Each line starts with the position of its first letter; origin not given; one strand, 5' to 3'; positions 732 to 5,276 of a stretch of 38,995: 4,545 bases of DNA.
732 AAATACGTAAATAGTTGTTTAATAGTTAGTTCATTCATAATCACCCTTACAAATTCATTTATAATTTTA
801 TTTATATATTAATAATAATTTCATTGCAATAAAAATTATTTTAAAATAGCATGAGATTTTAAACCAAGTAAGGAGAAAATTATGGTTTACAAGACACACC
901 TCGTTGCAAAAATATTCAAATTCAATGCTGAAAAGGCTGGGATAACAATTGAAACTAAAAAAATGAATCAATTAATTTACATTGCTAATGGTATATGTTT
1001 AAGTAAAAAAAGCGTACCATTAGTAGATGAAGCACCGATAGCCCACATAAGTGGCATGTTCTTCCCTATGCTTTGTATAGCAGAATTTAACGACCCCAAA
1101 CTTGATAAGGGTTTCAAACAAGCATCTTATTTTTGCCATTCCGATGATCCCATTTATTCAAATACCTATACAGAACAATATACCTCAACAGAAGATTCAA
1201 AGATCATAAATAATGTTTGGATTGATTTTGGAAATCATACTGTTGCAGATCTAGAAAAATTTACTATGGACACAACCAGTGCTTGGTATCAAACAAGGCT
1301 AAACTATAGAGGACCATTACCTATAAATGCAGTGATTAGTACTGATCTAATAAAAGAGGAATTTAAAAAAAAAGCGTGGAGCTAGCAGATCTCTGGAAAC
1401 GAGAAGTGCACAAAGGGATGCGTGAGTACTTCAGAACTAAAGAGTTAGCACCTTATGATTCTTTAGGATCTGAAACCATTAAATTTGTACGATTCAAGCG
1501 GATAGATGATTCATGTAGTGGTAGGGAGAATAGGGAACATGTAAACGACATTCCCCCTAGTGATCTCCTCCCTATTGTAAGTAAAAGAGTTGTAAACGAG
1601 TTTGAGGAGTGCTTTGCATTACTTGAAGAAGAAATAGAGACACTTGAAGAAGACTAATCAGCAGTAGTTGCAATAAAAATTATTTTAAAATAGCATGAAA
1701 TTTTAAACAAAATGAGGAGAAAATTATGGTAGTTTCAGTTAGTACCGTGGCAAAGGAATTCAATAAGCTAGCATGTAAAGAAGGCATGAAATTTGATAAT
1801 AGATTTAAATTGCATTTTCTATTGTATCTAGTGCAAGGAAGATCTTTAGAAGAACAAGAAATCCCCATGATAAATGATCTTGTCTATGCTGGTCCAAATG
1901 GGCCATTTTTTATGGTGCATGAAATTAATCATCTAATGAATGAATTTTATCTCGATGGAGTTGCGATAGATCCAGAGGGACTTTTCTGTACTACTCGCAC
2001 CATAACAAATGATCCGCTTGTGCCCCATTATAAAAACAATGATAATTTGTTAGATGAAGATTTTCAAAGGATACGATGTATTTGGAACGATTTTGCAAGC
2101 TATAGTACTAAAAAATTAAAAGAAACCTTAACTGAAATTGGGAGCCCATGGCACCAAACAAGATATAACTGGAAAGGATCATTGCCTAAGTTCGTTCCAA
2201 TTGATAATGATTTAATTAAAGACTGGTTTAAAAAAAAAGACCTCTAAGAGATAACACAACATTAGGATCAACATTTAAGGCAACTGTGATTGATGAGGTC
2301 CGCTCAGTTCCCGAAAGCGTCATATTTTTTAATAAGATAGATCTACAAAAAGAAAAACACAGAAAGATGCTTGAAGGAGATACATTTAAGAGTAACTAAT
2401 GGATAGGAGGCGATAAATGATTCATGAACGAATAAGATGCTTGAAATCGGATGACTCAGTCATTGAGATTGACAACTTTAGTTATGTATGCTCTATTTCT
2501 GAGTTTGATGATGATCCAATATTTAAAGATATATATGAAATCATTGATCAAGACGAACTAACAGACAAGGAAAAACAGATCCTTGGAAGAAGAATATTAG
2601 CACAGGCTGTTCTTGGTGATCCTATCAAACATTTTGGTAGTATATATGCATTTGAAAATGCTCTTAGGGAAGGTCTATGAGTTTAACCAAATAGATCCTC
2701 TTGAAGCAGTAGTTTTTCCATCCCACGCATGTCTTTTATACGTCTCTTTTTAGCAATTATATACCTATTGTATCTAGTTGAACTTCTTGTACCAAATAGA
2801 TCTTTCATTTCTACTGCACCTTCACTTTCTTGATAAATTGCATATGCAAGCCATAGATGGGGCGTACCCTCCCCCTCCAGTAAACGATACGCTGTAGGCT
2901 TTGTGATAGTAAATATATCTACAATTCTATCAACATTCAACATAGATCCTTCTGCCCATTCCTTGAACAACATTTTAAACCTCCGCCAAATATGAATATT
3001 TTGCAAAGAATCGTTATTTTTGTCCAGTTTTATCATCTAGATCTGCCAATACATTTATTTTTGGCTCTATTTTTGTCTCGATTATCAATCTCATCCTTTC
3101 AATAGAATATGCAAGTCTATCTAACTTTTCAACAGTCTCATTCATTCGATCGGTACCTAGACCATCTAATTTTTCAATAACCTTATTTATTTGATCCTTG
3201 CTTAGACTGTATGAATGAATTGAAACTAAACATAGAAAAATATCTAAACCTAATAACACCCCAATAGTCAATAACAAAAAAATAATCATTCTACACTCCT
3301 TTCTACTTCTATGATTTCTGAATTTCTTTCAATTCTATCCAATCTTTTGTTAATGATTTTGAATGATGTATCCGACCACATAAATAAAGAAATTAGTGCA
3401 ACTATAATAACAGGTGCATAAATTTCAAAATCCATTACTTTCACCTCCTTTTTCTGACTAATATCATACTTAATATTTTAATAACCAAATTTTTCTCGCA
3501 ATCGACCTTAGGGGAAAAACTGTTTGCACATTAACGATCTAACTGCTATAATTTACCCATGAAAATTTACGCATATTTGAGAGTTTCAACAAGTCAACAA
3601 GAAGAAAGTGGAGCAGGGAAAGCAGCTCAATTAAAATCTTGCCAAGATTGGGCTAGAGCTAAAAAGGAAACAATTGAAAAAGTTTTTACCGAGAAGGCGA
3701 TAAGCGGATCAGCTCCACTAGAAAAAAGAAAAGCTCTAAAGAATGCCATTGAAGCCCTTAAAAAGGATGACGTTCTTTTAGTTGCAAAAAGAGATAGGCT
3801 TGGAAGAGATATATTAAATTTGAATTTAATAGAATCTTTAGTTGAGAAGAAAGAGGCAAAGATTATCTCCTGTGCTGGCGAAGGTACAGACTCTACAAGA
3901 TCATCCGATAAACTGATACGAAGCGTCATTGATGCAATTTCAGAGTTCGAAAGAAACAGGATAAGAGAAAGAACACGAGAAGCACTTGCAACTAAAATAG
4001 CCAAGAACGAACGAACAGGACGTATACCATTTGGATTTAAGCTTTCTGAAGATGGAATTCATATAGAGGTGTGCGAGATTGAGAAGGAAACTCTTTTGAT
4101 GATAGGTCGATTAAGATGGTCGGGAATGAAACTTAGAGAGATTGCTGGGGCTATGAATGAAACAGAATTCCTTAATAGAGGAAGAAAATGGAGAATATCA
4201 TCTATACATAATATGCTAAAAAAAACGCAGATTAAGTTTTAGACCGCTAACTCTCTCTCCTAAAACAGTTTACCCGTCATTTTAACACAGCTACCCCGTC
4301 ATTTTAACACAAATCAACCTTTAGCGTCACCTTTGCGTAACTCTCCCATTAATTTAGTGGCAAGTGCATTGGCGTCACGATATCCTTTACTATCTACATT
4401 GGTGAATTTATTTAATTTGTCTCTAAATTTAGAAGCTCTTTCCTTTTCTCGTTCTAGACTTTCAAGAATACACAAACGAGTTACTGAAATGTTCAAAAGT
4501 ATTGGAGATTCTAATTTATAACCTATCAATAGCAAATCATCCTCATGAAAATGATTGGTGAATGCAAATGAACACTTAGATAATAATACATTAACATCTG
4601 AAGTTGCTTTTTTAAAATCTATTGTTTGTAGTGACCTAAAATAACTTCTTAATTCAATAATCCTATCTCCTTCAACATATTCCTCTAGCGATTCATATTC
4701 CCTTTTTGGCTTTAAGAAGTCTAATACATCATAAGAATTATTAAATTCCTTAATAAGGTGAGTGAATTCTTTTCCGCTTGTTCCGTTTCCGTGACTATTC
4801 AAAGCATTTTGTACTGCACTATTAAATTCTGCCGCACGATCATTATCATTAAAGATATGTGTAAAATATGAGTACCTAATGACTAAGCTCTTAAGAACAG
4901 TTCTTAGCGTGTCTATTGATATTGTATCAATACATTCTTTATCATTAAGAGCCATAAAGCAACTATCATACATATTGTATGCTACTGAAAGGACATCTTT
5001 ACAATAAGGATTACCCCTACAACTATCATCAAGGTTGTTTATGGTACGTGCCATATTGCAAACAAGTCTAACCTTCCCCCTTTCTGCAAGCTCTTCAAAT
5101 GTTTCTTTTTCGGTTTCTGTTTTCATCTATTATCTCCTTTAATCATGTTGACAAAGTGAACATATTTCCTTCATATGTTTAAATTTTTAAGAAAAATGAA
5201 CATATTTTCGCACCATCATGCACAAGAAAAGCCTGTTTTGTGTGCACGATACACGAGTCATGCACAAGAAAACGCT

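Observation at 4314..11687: Seven-gene tandem array of one divergent, internally duplicated acidic helical protein family, headed by an RHH regulator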

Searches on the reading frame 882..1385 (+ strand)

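Call 39: search_protein_families(library=phrogs, proteins=[window:882-1385:+], max_evalue=0.01)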
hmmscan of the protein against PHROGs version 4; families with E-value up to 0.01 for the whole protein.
window:882-1385:+ (167 aa): 2 families
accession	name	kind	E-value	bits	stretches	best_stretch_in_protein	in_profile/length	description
phrog_1281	-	unknown function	4.9e-13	50.2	1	2-165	7-154/195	-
phrog_10390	-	unknown function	0.0016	19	1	95-163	231-293/299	-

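Call 42: search_protein_families(library=pfam, proteins=[window:882-1385:+], max_evalue=0.01)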
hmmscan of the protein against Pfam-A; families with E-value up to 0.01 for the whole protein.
window:882-1385:+ (167 aa): 1 family
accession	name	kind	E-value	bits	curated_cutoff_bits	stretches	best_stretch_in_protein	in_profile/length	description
PF13274.11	SocA_Panacea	-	1.7e-06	29.4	25.7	1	30-136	3-113/113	Antitoxin SocA-like, Panacea domain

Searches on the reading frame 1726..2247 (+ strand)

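Call 39: search_protein_families(library=phrogs, proteins=[window:1726-2247:+], max_evalue=0.01)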
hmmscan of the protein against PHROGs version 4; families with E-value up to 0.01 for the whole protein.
window:1726-2247:+ (173 aa): 2 families
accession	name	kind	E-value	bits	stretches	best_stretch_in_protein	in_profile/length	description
phrog_1281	-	unknown function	1.7e-12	48.4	1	4-171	9-153/195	-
phrog_10390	-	unknown function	2.2e-07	31.7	1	27-170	168-293/299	-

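Call 42: search_protein_families(library=pfam, proteins=[window:1726-2247:+], max_evalue=0.01)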
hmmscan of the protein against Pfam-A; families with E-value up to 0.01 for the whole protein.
window:1726-2247:+ (173 aa): 1 family
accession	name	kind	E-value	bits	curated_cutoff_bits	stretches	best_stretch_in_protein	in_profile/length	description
PF13274.11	SocA_Panacea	-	1.3e-06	29.7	25.7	1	32-142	4-112/113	Antitoxin SocA-like, Panacea domain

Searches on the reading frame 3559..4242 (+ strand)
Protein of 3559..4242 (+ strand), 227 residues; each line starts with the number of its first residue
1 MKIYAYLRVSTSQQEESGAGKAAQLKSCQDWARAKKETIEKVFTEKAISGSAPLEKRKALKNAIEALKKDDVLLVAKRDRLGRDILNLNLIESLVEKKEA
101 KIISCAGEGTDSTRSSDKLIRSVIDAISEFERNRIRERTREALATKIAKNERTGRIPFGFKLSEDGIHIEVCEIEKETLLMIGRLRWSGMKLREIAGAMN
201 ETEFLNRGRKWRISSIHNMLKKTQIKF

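Call 4: search_protein_families(library=pfam, proteins=[window:3559-4242:+], max_evalue=1)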
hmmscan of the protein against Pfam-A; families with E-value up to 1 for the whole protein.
window:3559-4242:+ (227 aa): 2 families
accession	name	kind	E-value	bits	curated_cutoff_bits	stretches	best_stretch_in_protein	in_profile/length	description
PF00239.26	Resolvase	-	1.2e-30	107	23.3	1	3-150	1-143/145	Resolvase, N terminal domain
PF07508.19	Recombinase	-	0.00048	20.8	21.1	1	174-222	2-51/102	Recombinase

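Call 76: search_protein_families(library=ncbifam, proteins=[window:3559-4242:+], max_evalue=0.1)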
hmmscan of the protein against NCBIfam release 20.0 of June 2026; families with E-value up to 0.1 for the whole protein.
window:3559-4242:+ (227 aa): 9 families
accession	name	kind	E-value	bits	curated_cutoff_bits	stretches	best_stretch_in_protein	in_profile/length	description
NF047343.1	SCCmet_CcrB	equivalog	7.6e-17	61.1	900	1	2-220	8-227/542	cassette chromosome recombinase CcrB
NF009949.0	PRK13413.1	equivalog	3.1e-15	56.4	272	1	3-155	2-147/203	master DNA invertase Mpi family serine-type recombinase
NF041201.1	recomb_XisF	equivalog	5.8e-14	51.9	375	1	4-177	2-172/465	fdxN element excision recombinase XisF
NF047344.1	SCCmet_CcrA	equivalog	5.3e-10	39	700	1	3-207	4-203/442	cassette chromosome recombinase CcrA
NF033518.0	transpos_IS607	equivalog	6.2e-10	38.9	110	1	2-130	55-174/187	IS607 family transposase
NF049883.1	resolv_YneB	equivalog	3.1e-08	33.3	175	1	5-148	4-144/211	YneB family resolvase-like protein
NF047347.1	SCCmet_CcrC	equivalog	2.8e-07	29.4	900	1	2-165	4-168/558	cassette chromosome recombinase CcrC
NF041814.1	Avs5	equivalog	0.015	13.2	1000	1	46-108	316-377/763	AVAST type 5 anti-phage protein Avs5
TIGR00665.1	DnaB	equivalog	0.02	13.7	385.25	1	21-103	147-228/435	replicative DNA helicase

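Call 95: search_protein_families(library=pfam, proteins=[L032:12957-13343:+, L032:13336-13671:+, L032:8737-9159:+, L032:10755-12014:+, L032:3561-4112:-, L032:925-2631:-, L032:13867-15660:-, L032:12591-12785:+], max_evalue=0.01)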
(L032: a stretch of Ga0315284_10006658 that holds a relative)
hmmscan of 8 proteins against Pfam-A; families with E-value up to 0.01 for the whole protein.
L032:12957-13343:+ (128 aa): 1 family
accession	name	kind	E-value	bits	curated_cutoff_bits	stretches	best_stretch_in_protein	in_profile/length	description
PF05973.20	Gp49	-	3.3e-20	72.4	23.9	1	19-111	2-90/90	Phage derived protein Gp49-like (DUF891)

L032:13336-13671:+ (111 aa): 8 families
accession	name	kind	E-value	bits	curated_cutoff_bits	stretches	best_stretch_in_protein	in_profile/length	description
PF13744.12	HTH_37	-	2.8e-20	72.3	27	1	14-93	1-80/80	Helix-turn-helix domain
PF01381.28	HTH_3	-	1.5e-05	25.4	23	1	40-69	5-33/55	Helix-turn-helix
PF13443.12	HTH_26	-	2.6e-05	24.8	22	1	39-88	5-54/63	Cro/C1-type HTH DNA-binding domain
PF13560.12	HTH_31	-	0.00033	21.3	27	1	41-72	11-42/64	Helix-turn-helix domain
PF24034.1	DUF7343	-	0.0036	17.5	27.6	1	45-66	19-40/62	Domain of unknown function (DUF7343)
PF13412.12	HTH_24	-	0.0055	16.7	21.9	0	38-62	11-35/48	Winged helix-turn-helix DNA-binding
PF12802.13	MarR_2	-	0.0056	17.3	27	0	41-66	16-42/61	MarR family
PF15943.11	YdaS_toxin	-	0.0087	16.3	30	0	39-68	4-32/65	Bacterial toxin YdaS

L032:8737-9159:+ (140 aa): 0 families

L032:10755-12014:+ (419 aa): 0 families

L032:3561-4112:- (183 aa): 0 families

L032:925-2631:- (568 aa): 0 families

L032:13867-15660:- (597 aa): 0 families

L032:12591-12785:+ (64 aa): 1 family
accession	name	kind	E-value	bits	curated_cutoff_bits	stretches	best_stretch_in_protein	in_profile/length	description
PF01402.27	RHH_1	-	0.00045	20.5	20.5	0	12-54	1-37/39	Ribbon-helix-helix protein, copG family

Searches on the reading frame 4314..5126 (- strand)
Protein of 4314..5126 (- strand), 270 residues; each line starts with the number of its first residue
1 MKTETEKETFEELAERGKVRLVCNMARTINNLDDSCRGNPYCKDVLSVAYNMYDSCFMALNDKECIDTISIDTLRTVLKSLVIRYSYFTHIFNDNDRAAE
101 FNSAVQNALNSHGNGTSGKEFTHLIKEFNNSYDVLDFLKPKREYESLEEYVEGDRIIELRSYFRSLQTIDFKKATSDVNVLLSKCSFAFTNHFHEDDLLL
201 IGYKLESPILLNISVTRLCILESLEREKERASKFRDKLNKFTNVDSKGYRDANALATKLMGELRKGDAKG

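Call 4: search_protein_families(library=pfam, proteins=[window:4314-5126:-], max_evalue=1)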
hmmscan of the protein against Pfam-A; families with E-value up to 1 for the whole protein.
window:4314-5126:- (270 aa): 1 family
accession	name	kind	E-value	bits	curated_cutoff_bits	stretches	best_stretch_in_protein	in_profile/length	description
PF08639.15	Sld3_STD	-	0.11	11.6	24.9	1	208-252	211-255/540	DNA replication regulator SLD3, STD domain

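Call 8: search_protein_families(library=phrogs, proteins=[window:4314-5126:-], max_evalue=0.1)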
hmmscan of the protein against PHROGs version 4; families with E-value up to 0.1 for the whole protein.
window:4314-5126:- (270 aa): 0 families

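Call 75: search_protein_families(library=padloc, proteins=[window:4314-5126:-], max_evalue=0.1)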
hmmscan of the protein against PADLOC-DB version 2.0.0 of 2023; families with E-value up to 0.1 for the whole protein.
window:4314-5126:- (270 aa): 0 families

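Call 76: search_protein_families(library=ncbifam, proteins=[window:4314-5126:-], max_evalue=0.1)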
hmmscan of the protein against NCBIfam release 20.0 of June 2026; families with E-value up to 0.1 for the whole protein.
window:4314-5126:- (270 aa): 0 families
